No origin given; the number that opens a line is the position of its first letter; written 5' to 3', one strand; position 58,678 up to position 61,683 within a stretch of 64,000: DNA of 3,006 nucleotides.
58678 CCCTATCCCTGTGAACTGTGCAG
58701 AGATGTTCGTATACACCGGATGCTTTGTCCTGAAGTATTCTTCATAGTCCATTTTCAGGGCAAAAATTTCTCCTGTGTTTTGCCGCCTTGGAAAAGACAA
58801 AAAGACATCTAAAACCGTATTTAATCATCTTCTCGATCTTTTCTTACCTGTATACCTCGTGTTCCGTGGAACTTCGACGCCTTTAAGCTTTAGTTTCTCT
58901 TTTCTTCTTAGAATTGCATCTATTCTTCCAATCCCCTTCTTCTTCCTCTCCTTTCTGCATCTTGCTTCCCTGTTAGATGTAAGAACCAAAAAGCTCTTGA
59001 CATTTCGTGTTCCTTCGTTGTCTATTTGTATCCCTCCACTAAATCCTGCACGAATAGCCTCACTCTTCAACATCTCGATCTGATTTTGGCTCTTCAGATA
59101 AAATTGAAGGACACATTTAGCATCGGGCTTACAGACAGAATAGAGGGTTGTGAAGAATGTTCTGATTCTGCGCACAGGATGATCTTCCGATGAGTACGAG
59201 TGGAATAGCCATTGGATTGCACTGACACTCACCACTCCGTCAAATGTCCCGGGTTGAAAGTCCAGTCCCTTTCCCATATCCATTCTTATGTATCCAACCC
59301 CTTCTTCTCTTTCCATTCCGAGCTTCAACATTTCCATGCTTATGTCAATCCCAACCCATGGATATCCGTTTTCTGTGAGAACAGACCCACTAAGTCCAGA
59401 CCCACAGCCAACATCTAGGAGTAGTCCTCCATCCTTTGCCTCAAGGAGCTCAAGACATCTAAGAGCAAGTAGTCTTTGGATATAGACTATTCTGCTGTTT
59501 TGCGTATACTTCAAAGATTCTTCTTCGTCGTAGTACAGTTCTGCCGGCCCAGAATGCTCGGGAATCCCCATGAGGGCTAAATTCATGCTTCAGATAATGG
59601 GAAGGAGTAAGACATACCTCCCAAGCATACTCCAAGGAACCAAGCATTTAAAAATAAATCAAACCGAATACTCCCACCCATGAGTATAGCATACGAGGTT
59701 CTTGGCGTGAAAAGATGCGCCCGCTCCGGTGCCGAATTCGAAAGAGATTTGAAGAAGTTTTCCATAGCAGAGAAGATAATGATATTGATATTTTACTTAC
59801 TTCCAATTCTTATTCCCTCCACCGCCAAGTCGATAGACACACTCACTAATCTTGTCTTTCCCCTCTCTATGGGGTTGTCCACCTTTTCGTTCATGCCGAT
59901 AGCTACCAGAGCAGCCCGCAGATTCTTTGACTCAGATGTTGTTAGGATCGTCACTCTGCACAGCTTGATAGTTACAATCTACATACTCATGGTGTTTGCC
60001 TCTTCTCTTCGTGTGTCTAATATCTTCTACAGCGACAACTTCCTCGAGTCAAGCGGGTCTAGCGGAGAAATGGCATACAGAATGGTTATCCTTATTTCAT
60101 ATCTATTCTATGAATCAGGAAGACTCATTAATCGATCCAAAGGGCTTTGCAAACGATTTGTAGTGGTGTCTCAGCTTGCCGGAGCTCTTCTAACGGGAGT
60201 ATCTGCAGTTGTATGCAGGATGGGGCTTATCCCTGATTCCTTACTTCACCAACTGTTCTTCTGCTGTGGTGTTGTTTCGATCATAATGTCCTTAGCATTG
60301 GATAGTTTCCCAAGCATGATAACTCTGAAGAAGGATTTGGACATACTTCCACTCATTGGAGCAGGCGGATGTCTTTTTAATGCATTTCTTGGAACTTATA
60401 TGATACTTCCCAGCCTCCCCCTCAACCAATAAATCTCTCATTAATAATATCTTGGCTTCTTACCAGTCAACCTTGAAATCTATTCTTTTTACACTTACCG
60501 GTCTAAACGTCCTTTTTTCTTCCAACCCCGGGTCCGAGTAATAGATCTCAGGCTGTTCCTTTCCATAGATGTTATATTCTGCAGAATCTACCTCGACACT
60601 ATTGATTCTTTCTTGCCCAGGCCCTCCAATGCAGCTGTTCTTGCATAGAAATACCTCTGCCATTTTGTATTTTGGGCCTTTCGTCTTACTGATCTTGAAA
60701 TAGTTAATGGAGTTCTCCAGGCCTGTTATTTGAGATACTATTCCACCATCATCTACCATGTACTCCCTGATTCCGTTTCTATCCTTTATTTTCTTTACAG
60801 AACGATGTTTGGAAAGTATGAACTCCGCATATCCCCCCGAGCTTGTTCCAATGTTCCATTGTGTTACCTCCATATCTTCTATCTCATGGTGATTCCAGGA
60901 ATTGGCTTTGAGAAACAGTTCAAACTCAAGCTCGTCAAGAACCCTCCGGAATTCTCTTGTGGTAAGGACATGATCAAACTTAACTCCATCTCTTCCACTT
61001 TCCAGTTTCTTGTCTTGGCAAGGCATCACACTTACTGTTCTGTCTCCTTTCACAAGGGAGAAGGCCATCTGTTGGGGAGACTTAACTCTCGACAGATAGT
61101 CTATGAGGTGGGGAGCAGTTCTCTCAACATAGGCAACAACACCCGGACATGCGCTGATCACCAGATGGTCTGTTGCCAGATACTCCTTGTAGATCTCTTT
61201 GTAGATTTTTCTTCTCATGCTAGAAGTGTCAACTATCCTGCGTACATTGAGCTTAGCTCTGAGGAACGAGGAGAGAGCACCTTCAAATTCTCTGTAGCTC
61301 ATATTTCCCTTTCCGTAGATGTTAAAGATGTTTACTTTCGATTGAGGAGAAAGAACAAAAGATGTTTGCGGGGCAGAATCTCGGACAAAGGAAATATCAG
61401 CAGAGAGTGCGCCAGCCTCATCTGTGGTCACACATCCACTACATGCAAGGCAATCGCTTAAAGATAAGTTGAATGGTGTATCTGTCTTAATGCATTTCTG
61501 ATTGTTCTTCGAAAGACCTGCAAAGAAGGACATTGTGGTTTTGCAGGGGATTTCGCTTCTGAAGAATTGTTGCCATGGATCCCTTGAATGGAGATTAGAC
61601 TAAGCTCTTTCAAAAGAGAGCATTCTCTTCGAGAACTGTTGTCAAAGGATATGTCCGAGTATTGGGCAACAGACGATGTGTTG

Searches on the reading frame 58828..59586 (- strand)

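Call 57: search_protein_families(library=pfam, proteins=[window:58828-59586:-], max_evalue=0.001)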
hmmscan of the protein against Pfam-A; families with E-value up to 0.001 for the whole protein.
window:58828-59586:- (253 aa): 7 families
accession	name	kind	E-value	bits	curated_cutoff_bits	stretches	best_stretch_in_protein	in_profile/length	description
PF08241.18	Methyltransf_11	-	3.1e-12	47.4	21.2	1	57-159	1-94/95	Methyltransferase domain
PF13649.12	Methyltransf_25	-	6.9e-11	43.1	27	1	57-127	2-77/97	Methyltransferase domain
PF13847.12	Methyltransf_31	-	3.4e-07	30.5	27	1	52-176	3-125/145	Methyltransferase domain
PF13489.12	Methyltransf_23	-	5.2e-07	30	27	1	37-174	6-130/164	Methyltransferase domain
PF12589.13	WBS_methylT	-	6.4e-07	30.5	21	1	204-251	34-81/82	Methyltransferase involved in Williams-Beuren syndrome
PF08242.18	Methyltransf_12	-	1.1e-06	29.7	30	1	57-157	1-97/98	Methyltransferase domain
PF02353.26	CMAS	-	1.5e-06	28.2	27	1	43-170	53-174/273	Mycolic acid cyclopropane synthetase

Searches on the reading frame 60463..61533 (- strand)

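Call 57: search_protein_families(library=pfam, proteins=[window:60463-61533:-], max_evalue=0.001)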
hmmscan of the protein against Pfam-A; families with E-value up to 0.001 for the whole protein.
window:60463-61533:- (357 aa): 1 family
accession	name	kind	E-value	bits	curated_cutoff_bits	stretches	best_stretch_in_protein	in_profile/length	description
PF02906.19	Fe_hyd_lg_C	-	2.8e-32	112.7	22.1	1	61-305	7-245/245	Iron only hydrogenase large subunit, C-terminal domain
